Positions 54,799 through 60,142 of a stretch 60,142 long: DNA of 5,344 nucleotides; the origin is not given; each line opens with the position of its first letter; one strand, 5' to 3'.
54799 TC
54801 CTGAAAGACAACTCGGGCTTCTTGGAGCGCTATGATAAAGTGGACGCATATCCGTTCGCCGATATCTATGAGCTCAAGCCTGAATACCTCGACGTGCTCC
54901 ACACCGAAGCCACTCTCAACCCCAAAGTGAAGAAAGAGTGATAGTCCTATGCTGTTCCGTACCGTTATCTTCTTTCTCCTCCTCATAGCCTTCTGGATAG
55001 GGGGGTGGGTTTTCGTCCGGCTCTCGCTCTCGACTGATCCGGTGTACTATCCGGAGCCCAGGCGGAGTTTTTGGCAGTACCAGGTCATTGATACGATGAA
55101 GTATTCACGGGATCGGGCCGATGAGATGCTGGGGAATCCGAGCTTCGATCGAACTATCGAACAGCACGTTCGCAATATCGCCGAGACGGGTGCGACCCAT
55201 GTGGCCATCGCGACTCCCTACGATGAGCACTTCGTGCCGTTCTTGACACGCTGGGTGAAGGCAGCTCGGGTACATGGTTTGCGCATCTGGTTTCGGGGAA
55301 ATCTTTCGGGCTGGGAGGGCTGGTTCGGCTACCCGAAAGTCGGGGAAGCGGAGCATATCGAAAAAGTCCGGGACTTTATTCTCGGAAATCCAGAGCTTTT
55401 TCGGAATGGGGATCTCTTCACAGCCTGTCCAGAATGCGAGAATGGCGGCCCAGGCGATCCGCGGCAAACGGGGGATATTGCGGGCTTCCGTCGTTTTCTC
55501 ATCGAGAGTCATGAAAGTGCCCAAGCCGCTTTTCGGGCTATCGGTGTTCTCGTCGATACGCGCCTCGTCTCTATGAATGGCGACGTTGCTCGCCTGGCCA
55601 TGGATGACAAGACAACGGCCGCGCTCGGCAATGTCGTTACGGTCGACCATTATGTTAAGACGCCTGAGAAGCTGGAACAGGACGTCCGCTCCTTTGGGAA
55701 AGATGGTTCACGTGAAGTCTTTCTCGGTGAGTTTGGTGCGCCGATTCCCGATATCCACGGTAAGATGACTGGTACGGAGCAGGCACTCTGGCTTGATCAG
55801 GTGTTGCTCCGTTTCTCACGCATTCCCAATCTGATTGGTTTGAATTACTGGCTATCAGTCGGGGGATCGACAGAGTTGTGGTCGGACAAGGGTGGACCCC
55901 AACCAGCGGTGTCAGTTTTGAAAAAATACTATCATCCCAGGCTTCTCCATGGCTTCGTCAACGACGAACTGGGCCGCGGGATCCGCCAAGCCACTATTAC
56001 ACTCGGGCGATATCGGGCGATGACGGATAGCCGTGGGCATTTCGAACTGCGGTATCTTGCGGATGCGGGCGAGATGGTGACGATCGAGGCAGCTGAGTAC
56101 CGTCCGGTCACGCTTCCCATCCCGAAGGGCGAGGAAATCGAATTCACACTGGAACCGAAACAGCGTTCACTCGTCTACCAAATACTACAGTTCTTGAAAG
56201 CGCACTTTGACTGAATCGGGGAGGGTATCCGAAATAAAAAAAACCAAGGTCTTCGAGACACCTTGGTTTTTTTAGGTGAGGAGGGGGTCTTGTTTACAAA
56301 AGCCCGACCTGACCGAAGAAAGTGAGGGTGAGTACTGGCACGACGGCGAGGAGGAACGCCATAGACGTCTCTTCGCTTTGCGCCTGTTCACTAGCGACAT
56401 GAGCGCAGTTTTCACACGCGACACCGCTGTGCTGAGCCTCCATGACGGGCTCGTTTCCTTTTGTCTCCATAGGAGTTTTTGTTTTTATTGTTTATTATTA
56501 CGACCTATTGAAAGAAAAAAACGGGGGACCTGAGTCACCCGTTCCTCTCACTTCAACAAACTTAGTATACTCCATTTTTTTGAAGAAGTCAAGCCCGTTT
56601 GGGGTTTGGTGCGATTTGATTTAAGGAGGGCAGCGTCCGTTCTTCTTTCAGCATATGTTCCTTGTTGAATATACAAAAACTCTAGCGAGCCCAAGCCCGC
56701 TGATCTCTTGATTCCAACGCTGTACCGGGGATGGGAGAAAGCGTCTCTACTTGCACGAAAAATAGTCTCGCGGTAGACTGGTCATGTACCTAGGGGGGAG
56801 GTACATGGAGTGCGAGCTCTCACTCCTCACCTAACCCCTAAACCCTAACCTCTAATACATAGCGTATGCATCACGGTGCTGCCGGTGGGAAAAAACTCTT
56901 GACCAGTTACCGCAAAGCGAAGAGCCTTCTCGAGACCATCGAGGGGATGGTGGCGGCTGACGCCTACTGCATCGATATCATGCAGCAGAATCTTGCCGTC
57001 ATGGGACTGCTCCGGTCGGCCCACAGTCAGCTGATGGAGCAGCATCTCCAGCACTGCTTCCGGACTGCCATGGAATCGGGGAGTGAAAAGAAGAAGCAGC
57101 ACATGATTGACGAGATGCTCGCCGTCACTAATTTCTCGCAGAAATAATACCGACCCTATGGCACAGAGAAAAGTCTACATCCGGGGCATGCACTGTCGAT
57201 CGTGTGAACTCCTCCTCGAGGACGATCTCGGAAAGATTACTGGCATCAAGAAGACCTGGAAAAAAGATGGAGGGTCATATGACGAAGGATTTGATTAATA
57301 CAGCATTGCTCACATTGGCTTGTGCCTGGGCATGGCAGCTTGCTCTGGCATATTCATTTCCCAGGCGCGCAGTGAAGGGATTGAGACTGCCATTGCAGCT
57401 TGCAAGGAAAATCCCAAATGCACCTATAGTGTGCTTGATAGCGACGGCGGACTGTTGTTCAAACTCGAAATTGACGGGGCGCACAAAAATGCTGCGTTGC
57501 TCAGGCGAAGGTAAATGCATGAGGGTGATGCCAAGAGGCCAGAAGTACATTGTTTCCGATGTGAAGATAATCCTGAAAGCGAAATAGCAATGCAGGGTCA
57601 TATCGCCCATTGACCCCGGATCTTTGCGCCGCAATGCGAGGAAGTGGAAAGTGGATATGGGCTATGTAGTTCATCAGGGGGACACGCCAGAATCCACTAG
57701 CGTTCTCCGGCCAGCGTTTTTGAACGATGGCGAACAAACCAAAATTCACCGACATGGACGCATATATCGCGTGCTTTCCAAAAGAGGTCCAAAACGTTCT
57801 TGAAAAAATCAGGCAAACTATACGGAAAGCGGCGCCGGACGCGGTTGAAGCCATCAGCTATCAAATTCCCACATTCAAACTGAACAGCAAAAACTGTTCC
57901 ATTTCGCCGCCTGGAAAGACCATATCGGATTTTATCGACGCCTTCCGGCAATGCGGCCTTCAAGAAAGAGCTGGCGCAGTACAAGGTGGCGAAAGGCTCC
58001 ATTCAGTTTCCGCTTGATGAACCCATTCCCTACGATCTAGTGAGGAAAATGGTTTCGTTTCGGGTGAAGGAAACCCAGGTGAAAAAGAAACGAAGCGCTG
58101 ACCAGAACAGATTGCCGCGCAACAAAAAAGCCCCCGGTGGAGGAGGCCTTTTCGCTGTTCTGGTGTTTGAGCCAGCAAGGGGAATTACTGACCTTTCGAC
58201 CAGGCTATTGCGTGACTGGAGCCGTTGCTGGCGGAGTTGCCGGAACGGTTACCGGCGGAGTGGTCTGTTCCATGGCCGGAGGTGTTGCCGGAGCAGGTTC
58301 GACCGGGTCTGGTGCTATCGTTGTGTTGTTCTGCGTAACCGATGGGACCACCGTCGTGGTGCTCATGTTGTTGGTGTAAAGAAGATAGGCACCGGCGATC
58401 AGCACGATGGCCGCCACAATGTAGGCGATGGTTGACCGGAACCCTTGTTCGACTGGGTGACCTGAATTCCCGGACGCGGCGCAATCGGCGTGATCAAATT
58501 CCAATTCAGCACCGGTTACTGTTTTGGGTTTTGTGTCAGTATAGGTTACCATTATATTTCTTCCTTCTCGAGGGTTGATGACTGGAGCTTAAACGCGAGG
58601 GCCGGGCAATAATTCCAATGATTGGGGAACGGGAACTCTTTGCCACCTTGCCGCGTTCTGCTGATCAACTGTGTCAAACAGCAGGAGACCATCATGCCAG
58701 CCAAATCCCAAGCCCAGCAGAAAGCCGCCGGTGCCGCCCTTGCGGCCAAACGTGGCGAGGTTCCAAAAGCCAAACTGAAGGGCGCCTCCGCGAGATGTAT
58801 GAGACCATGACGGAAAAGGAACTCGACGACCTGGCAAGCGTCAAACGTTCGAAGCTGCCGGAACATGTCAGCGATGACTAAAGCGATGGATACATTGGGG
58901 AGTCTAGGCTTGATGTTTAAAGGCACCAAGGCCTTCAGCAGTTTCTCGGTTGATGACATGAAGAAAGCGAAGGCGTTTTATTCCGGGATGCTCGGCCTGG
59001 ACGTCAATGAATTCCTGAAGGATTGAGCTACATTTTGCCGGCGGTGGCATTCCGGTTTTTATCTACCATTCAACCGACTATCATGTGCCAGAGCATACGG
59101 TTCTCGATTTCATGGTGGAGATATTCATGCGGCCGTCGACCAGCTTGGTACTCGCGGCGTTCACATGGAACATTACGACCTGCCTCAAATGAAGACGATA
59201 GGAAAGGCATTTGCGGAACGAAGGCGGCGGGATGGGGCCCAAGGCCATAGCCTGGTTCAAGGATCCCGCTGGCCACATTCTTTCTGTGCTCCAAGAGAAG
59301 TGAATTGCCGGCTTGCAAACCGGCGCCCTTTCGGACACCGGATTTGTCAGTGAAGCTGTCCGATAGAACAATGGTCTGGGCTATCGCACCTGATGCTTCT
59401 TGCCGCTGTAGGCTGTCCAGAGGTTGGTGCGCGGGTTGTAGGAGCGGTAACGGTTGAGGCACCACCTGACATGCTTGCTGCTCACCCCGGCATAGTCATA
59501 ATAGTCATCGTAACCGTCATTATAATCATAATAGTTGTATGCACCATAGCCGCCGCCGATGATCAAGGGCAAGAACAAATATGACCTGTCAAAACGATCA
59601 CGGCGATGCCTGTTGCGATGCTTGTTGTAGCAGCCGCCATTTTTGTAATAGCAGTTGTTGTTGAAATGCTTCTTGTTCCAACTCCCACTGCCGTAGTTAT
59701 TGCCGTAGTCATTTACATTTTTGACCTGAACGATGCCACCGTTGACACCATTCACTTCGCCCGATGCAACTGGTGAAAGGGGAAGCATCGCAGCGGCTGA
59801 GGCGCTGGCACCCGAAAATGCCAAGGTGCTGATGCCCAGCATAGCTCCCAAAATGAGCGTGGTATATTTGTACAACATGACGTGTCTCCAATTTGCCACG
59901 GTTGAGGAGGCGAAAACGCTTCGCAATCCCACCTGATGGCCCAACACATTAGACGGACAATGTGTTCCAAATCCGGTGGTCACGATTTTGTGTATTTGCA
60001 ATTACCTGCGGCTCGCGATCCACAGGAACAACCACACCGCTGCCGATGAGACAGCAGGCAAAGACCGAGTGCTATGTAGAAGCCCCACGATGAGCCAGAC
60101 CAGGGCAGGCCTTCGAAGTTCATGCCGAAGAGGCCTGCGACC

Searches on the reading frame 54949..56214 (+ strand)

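Call 100: search_protein_families(library=pfam, proteins=[window:54949-56214:+], max_evalue=0.0001)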
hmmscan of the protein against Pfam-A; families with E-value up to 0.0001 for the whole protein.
window:54949-56214:+ (421 aa): 1 family
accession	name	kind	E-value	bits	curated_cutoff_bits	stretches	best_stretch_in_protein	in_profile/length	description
PF13620.12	CarboxypepD_reg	-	1.5e-06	28.9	32.3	1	333-396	2-76/82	Carboxypeptidase regulatory-like domain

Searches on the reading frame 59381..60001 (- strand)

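Call 100: search_protein_families(library=pfam, proteins=[window:59381-60001:-], max_evalue=0.0001)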
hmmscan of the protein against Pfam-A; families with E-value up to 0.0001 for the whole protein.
window:59381-60001:- (206 aa): 1 family
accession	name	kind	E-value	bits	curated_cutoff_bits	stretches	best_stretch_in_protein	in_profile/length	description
PF07886.16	BA14K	-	2.9e-11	43.6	26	1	177-204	1-28/30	BA14K-like protein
